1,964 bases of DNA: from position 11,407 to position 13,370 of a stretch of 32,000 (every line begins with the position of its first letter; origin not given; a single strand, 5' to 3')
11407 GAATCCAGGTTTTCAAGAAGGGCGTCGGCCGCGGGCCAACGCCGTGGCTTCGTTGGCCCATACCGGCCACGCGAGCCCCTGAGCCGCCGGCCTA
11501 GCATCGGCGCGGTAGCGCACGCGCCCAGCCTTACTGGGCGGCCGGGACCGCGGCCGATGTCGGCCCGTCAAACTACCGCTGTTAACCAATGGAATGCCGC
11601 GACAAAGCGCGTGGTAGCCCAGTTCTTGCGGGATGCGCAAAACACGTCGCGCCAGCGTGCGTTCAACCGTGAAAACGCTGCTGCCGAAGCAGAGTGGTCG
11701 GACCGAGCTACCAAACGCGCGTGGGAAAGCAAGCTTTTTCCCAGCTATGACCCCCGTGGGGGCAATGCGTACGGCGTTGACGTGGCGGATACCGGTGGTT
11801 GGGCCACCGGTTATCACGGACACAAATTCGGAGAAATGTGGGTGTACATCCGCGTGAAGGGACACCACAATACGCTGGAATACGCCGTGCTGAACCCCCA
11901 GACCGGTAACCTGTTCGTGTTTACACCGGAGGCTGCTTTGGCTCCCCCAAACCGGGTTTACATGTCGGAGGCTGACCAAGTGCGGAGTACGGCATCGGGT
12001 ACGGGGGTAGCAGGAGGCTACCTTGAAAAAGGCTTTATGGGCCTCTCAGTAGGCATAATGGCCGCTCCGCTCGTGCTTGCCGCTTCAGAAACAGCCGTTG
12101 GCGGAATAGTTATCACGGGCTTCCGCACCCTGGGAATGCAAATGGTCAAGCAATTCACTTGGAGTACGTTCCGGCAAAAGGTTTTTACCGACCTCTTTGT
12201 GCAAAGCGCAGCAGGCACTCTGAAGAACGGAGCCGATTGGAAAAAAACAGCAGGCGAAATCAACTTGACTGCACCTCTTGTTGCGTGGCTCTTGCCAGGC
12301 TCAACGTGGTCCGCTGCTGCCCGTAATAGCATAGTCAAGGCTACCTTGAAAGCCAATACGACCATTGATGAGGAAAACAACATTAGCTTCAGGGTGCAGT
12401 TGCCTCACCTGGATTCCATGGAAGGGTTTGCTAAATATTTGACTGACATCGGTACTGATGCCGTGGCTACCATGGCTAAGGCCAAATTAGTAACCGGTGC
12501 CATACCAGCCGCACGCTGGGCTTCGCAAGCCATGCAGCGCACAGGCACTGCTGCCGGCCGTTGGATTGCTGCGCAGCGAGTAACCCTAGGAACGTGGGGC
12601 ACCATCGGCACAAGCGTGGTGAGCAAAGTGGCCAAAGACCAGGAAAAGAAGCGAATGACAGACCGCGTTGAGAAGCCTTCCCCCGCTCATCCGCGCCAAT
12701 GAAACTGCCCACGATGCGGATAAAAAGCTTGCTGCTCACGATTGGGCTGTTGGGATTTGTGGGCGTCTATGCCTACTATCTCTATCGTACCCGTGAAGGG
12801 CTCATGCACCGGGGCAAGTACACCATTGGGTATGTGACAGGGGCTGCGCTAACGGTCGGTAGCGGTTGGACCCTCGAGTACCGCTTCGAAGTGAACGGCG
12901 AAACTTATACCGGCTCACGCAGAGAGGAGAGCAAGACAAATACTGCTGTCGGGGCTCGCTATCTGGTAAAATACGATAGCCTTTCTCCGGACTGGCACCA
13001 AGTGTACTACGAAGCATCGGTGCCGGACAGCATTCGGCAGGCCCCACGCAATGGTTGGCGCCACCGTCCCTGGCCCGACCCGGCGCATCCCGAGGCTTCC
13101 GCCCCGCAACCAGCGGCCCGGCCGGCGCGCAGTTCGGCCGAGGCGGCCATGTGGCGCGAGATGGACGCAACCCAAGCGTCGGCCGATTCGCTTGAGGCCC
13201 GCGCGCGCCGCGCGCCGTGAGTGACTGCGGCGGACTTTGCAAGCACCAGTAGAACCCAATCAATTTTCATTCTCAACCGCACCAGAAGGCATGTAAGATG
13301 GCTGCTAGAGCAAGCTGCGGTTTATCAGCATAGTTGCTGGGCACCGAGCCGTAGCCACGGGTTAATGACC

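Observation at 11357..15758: Two tandem, diverged 'large hydrophobic protein + small anchored protein' modules beside vgrG: candidate undescribed T6SS effector/immunity family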

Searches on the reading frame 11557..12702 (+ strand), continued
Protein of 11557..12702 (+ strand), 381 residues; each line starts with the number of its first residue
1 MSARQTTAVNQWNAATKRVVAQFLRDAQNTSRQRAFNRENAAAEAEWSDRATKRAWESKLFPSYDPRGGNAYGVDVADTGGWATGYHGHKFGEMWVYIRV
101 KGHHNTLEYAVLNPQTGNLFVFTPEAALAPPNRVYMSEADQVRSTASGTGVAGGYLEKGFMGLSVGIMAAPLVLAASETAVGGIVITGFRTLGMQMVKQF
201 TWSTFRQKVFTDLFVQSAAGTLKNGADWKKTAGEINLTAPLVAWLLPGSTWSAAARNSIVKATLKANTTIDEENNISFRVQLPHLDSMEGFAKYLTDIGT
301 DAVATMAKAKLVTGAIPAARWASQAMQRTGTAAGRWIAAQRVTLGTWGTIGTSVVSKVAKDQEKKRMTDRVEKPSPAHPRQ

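Call 32: find_encoding_contigs(protein=P0003, flank=10000, max_places=2)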
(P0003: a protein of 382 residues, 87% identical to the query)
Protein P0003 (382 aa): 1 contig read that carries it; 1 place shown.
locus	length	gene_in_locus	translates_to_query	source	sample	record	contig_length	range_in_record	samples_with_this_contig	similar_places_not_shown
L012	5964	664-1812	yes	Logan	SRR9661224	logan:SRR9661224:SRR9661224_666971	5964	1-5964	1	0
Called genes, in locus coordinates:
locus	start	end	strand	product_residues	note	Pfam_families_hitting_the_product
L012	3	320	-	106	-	?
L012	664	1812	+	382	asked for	-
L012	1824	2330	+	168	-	-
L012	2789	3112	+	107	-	-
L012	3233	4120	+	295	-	-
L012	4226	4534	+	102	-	-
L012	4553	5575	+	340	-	-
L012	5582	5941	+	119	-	-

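Call 33: find_encoding_contigs(protein=P0009, flank=10000, max_places=2)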
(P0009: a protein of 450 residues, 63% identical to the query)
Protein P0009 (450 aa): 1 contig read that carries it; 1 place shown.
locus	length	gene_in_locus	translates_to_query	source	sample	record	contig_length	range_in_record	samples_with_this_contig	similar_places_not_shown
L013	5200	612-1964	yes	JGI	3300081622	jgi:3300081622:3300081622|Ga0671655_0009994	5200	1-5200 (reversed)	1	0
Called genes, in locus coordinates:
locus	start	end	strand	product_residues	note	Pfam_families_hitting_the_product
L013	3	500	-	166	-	?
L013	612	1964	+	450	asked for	-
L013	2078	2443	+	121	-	-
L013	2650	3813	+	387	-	-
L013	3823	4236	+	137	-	-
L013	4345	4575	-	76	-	-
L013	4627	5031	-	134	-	PF17642:TssD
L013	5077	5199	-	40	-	?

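Call 70: search_protein_families(library=padloc, proteins=[window:11557-12702:+], max_evalue=0.1)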
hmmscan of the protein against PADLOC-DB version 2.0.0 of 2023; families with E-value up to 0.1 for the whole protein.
window:11557-12702:+ (381 aa): 0 families

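Call 71: search_protein_families(library=pfam, proteins=[P0003, P0005, P0009, P0010, P0011, P0014, P0016, P0017, P0012, P0006], max_evalue=1)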
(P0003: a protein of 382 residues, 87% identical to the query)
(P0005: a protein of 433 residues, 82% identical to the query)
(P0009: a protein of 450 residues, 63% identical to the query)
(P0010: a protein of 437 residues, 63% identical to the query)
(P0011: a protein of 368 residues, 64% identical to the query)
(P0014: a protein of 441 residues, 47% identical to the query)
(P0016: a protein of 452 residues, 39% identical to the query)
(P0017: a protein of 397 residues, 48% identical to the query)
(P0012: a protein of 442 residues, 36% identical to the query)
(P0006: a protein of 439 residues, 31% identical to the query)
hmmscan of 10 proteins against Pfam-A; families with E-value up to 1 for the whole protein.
P0003 (382 aa): 1 family
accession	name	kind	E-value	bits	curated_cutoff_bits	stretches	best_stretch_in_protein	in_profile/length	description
PF16079.10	Phage_holin_5_2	-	0.33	11.7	29.2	1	173-200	49-76/76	Phage holin family Hol44, in holin superfamily V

P0005 (433 aa): 1 family
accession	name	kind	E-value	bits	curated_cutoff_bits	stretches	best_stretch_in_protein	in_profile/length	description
PF16079.10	Phage_holin_5_2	-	0.0062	17.2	29.2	1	208-251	30-76/76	Phage holin family Hol44, in holin superfamily V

P0009 (450 aa): 1 family
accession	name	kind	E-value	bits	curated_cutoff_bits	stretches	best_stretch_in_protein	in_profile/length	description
PF16079.10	Phage_holin_5_2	-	0.017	15.8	29.2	1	217-257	33-76/76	Phage holin family Hol44, in holin superfamily V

P0010 (437 aa): 1 family
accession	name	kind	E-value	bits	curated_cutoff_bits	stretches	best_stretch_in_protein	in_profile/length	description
PF16079.10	Phage_holin_5_2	-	0.018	15.7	29.2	1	214-256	31-76/76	Phage holin family Hol44, in holin superfamily V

P0011 (368 aa): 0 families

P0014 (441 aa): 0 families

P0016 (452 aa): 1 family
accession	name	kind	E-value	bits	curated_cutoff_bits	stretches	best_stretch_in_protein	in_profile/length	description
PF03592.21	Terminase_2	-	0.058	14.5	26.1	1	50-112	26-80/141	Terminase small subunit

P0017 (397 aa): 0 families

P0012 (442 aa): 1 family
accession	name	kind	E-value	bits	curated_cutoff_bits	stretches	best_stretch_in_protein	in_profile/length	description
PF21961.1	AppA_4HB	-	0.15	13.1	27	1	8-44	1-37/81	AppA, four helix bundle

P0006 (439 aa): 1 family
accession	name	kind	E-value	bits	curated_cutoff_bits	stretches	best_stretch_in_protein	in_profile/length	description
PF18433.6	DUF5610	-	0.88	10.5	26.4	0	32-98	3-73/117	Domain of unknown function (DUF5610)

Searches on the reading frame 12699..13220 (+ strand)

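Call 6: search_protein_families(library=pfam, proteins=[window:12699-13220:+], max_evalue=0.1)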
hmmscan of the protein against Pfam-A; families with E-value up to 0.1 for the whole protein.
window:12699-13220:+ (173 aa): 2 families
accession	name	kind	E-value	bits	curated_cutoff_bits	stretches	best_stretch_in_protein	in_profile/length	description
PF11654.13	NCE101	-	0.014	15.5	24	1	20-34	14-28/45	Non-classical export protein 1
PF12158.14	DUF3592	-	0.026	15.6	25.3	1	57-97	24-74/84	Domain of unknown function (DUF3592)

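Call 9: search_protein_families(library=ncbifam, proteins=[window:12699-13220:+], max_evalue=0.1)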
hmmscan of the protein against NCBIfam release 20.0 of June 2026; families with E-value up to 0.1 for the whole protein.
window:12699-13220:+ (173 aa): 0 families

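Call 70: search_protein_families(library=padloc, proteins=[window:12699-13220:+], max_evalue=0.1)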
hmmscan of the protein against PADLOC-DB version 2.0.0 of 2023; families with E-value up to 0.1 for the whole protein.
window:12699-13220:+ (173 aa): 0 families
